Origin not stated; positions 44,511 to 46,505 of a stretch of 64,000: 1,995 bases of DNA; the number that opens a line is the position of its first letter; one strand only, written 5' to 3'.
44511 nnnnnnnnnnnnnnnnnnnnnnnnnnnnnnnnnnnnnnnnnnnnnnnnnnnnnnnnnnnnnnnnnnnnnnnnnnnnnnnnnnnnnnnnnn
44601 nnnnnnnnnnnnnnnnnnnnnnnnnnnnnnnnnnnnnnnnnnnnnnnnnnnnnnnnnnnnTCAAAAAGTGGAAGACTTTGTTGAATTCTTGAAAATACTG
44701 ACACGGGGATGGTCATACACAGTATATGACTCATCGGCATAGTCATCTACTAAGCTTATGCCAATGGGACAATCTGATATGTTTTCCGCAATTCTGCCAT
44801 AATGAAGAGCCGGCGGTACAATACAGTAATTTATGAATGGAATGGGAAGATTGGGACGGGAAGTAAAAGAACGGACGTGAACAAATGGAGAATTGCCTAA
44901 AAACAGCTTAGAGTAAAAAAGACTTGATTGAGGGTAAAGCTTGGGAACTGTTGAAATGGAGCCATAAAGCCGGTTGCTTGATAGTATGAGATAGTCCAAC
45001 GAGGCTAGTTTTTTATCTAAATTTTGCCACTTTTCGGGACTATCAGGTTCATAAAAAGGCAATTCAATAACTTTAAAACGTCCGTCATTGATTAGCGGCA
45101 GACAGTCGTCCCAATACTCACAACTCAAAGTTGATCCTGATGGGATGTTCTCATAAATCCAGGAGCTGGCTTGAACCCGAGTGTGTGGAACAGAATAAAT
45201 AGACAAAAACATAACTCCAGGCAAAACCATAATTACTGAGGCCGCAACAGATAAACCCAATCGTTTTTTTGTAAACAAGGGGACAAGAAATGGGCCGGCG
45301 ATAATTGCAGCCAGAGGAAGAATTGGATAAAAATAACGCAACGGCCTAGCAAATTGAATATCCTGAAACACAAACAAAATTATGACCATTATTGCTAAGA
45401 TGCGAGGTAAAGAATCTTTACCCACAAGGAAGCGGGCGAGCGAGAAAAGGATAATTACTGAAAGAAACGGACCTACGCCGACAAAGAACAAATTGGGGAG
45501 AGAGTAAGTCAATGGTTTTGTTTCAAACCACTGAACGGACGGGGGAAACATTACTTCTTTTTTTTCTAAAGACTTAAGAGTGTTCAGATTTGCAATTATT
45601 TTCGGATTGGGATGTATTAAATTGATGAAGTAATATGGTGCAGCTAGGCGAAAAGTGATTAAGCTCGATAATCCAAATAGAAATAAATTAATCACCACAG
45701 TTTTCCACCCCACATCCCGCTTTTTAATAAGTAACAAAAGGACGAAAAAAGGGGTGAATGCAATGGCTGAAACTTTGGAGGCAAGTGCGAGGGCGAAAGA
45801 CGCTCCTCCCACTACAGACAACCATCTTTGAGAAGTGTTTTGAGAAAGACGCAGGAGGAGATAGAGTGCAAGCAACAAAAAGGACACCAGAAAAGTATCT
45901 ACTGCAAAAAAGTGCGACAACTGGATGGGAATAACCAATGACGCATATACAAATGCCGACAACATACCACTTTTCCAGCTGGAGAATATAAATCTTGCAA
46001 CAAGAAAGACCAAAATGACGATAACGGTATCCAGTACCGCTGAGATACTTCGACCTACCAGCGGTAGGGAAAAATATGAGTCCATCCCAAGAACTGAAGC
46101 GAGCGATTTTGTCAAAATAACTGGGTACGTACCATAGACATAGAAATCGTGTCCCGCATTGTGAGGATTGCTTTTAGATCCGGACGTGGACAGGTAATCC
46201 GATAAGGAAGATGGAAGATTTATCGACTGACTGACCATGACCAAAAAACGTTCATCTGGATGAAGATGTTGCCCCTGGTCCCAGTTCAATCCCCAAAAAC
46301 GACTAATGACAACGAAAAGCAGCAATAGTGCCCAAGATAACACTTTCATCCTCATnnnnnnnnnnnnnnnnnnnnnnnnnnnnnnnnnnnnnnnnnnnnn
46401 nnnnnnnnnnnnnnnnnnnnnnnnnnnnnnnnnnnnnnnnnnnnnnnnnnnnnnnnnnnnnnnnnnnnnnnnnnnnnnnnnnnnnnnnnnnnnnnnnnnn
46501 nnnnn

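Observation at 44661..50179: Three consecutive GT-C-like polytopic membrane proteins (PMT/ArnT-like, unknown, YYY/DUF2298) flanking a divergent promoter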

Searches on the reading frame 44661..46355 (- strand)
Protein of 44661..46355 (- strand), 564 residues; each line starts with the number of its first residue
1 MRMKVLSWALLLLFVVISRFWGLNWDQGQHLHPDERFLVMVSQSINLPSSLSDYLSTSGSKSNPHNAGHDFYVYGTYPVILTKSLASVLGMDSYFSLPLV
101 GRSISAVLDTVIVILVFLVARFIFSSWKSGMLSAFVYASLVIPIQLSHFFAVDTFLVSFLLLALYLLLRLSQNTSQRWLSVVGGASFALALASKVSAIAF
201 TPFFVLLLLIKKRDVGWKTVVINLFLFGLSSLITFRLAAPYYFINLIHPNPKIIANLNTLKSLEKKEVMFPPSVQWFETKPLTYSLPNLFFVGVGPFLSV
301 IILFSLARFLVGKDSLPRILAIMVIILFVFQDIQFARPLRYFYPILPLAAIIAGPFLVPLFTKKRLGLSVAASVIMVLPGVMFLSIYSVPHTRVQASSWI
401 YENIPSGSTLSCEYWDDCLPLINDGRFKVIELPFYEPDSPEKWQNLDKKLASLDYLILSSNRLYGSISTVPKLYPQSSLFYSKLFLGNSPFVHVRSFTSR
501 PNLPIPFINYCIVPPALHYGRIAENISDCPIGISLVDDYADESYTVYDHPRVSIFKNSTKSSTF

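Call 4: search_protein_families(library=pfam, proteins=[window:44661-46355:-], max_evalue=1)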
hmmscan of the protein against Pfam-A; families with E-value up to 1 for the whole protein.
window:44661-46355:- (564 aa): 2 families
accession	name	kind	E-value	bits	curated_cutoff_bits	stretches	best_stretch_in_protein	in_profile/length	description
PF13231.12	PMT_2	-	1.1e-11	45.6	26.1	1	102-224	25-145/160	Dolichyl-phosphate-mannose-protein mannosyltransferase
PF02366.24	PMT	-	1.7e-05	25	22.7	1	102-210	86-197/245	Dolichyl-phosphate-mannose-protein mannosyltransferase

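Call 6: search_protein_families(library=ncbifam, proteins=[window:44661-46355:-], max_evalue=1)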
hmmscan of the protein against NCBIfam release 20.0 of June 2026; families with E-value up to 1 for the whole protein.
window:44661-46355:- (564 aa): 1 family
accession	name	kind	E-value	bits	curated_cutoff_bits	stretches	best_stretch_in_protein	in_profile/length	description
NF058602.1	PrMnsylTfPmt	equivalog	1.3e-05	24.2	800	1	4-186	34-206/530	protein O-mannosyltransferase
